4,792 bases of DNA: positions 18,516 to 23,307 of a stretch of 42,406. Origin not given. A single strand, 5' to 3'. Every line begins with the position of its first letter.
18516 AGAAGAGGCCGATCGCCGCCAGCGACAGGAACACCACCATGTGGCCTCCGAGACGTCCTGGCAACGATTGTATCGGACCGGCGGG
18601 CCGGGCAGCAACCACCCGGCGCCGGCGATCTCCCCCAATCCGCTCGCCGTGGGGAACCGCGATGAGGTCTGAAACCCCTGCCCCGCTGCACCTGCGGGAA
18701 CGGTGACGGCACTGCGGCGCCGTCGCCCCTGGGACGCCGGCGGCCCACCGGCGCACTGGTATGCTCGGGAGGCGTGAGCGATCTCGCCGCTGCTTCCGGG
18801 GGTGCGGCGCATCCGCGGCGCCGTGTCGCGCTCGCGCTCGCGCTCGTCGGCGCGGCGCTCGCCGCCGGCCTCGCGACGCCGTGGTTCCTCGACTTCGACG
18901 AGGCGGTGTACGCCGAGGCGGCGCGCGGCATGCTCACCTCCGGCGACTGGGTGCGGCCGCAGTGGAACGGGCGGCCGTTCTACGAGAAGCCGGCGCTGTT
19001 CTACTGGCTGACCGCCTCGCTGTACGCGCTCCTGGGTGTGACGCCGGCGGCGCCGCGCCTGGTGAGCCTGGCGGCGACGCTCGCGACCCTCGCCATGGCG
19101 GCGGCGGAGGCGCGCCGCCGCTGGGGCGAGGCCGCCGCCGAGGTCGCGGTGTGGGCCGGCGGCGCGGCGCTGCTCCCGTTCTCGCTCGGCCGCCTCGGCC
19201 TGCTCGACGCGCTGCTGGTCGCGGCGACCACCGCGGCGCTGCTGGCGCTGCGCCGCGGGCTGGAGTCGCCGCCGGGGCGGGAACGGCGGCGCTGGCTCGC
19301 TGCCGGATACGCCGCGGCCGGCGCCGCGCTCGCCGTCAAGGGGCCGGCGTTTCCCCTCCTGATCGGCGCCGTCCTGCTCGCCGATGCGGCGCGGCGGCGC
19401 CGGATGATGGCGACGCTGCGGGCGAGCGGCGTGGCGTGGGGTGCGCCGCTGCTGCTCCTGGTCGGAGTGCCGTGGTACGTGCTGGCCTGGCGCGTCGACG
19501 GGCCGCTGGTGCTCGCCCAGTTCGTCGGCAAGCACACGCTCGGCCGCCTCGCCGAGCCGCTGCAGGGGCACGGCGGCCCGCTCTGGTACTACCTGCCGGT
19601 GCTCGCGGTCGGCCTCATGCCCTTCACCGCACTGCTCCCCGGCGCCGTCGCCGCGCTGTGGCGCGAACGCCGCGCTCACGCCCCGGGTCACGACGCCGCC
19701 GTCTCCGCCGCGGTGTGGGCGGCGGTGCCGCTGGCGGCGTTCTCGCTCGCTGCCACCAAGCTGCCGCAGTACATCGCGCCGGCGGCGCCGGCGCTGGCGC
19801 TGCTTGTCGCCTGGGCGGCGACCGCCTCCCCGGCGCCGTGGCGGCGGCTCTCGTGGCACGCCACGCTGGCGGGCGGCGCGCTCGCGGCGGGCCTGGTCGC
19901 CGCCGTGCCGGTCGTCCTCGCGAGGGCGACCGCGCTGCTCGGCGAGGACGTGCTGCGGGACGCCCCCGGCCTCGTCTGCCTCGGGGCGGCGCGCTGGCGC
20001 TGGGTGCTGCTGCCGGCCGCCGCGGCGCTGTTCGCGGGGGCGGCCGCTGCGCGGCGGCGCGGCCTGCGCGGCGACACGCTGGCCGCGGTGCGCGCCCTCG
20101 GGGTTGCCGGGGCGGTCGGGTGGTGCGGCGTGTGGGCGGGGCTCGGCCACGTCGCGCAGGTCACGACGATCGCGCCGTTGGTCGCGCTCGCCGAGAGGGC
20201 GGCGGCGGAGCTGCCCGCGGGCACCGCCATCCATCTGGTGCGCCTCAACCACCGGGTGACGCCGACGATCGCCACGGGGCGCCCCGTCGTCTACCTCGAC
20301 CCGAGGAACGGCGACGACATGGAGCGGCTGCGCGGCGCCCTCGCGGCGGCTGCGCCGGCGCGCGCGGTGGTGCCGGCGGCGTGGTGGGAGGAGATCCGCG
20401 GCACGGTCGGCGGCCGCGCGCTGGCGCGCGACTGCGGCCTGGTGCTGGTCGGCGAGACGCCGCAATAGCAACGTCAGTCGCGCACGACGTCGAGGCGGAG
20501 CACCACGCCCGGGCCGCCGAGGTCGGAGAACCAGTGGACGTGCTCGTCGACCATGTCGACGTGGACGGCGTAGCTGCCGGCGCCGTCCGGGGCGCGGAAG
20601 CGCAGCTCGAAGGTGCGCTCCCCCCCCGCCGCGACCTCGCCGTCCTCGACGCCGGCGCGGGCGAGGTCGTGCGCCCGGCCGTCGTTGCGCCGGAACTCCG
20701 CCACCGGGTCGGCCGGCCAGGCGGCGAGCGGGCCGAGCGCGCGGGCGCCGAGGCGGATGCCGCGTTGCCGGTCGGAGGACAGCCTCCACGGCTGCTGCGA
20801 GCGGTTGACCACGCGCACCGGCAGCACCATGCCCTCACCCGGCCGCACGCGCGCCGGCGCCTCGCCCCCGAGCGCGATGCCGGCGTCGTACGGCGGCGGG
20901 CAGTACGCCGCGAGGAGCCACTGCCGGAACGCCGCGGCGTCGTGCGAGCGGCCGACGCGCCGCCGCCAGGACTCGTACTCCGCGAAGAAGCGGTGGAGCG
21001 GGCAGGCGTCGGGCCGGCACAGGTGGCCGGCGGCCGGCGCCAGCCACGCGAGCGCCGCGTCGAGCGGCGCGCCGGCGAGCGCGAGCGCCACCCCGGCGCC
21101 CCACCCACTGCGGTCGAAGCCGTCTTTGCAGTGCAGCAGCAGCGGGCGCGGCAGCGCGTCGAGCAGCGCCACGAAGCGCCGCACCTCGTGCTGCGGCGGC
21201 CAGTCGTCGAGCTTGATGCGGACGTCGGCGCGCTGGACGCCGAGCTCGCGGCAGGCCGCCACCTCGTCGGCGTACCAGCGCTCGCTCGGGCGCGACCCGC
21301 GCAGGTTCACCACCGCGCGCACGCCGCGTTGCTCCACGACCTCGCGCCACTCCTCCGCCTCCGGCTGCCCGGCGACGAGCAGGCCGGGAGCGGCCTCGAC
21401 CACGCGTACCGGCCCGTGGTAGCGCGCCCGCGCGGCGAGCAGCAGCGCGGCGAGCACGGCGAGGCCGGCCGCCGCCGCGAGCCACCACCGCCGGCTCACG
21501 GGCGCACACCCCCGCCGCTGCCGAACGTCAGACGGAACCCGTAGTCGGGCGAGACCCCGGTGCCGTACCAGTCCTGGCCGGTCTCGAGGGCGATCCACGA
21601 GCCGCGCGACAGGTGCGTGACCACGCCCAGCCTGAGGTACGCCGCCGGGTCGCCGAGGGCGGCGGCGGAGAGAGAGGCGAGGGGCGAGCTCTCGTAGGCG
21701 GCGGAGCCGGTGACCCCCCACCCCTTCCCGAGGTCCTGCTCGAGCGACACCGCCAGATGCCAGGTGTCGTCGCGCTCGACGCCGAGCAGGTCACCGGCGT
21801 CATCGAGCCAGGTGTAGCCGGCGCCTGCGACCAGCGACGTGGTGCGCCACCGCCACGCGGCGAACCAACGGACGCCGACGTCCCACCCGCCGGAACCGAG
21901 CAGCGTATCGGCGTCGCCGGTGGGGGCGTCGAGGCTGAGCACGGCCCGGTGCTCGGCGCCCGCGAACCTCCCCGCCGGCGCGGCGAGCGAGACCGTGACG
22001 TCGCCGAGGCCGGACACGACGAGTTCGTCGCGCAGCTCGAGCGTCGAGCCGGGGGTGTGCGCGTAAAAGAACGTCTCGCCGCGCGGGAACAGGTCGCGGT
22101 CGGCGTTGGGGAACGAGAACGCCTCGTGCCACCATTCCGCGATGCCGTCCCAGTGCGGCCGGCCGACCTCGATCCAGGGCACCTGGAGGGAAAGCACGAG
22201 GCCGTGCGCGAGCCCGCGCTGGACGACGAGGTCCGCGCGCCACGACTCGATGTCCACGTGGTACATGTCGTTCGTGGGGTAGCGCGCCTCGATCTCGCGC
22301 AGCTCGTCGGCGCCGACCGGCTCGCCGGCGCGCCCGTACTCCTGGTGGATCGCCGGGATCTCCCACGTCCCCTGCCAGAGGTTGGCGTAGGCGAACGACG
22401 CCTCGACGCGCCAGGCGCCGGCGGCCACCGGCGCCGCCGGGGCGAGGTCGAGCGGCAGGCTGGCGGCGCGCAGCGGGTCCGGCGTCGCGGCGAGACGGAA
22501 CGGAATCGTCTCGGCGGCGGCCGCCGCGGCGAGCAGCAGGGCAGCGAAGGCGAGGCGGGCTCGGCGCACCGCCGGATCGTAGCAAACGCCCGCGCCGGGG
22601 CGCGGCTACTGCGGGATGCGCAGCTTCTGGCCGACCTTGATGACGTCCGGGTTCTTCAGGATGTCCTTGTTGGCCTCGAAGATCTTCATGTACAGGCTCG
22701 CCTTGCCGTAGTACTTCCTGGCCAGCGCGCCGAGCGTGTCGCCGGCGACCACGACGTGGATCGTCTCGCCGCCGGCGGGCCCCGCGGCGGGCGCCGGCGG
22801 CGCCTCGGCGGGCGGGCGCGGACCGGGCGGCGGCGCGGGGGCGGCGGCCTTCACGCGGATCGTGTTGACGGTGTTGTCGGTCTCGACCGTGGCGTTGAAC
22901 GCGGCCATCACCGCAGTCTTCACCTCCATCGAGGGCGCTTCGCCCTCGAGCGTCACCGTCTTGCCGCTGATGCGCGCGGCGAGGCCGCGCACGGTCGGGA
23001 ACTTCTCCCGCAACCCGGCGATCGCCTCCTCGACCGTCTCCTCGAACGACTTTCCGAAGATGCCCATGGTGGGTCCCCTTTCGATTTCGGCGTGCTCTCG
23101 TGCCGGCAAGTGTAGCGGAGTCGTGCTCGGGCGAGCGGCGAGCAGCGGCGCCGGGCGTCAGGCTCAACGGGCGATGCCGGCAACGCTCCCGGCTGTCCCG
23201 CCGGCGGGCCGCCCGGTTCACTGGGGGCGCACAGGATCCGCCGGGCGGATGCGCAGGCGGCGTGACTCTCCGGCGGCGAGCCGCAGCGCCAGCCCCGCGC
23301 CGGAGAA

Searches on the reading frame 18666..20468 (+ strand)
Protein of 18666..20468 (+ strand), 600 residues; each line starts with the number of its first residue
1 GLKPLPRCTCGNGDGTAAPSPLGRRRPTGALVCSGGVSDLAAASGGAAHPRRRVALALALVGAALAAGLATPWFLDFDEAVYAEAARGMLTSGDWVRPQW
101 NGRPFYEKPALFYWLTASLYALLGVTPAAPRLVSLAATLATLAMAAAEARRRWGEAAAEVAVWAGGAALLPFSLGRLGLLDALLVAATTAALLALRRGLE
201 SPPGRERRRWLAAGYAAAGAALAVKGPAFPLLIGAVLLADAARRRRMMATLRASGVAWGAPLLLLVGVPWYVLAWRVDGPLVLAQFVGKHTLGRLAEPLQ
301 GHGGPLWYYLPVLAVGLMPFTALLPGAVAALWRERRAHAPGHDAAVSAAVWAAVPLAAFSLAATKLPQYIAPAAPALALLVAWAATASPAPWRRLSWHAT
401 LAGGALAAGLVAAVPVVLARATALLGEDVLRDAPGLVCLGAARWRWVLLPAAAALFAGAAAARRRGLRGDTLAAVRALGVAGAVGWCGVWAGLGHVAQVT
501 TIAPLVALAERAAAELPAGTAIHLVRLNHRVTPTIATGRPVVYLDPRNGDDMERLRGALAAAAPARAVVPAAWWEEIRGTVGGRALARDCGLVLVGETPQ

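Call 43: search_protein_families(library=pfam, proteins=[window:18666-20468:+], max_evalue=0.0001)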
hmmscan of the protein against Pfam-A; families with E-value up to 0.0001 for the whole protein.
window:18666-20468:+ (600 aa): 2 families
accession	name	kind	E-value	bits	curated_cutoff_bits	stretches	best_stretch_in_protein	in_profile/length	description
PF02366.24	PMT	-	6.3e-10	39.5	22.7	1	78-273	29-233/245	Dolichyl-phosphate-mannose-protein mannosyltransferase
PF13231.12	PMT_2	-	8.9e-09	36.2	26.1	1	108-251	2-141/160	Dolichyl-phosphate-mannose-protein mannosyltransferase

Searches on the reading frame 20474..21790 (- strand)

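Call 43: search_protein_families(library=pfam, proteins=[window:20474-21790:-], max_evalue=0.0001)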
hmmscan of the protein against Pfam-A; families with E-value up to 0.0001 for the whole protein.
window:20474-21790:- (438 aa): 2 families
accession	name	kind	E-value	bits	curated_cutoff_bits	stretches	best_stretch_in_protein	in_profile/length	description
PF22741.1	PTP-NADK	-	1.5e-07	31.4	27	1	141-229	34-122/163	DSP-PTPase phosphatase fused to NAD+ Kinase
PF13350.11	Y_phosphatase3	-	2e-06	28.4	22.2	1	201-245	116-159/240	Tyrosine phosphatase family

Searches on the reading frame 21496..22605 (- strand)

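Call 43: search_protein_families(library=pfam, proteins=[window:21496-22605:-], max_evalue=0.0001)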
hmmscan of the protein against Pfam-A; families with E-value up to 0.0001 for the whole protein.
window:21496-22605:- (369 aa): 1 family
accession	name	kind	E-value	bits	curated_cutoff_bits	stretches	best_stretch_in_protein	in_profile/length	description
PF11383.14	DUF3187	-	8.2e-15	55.2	24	1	109-359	66-314/320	Protein of unknown function (DUF3187)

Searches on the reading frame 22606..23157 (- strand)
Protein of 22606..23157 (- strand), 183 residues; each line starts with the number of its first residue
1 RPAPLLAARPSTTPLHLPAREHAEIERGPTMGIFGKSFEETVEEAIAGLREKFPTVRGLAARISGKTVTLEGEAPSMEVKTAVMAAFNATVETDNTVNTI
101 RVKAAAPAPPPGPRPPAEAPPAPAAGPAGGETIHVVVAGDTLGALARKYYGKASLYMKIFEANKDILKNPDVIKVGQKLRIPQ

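Call 43: search_protein_families(library=pfam, proteins=[window:22606-23157:-], max_evalue=0.0001)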
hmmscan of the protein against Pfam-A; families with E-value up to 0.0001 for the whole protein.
window:22606-23157:- (183 aa): 1 family
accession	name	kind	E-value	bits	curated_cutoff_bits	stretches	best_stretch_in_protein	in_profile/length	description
PF01476.26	LysM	-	1.6e-09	38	20.9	1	134-182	1-43/43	LysM domain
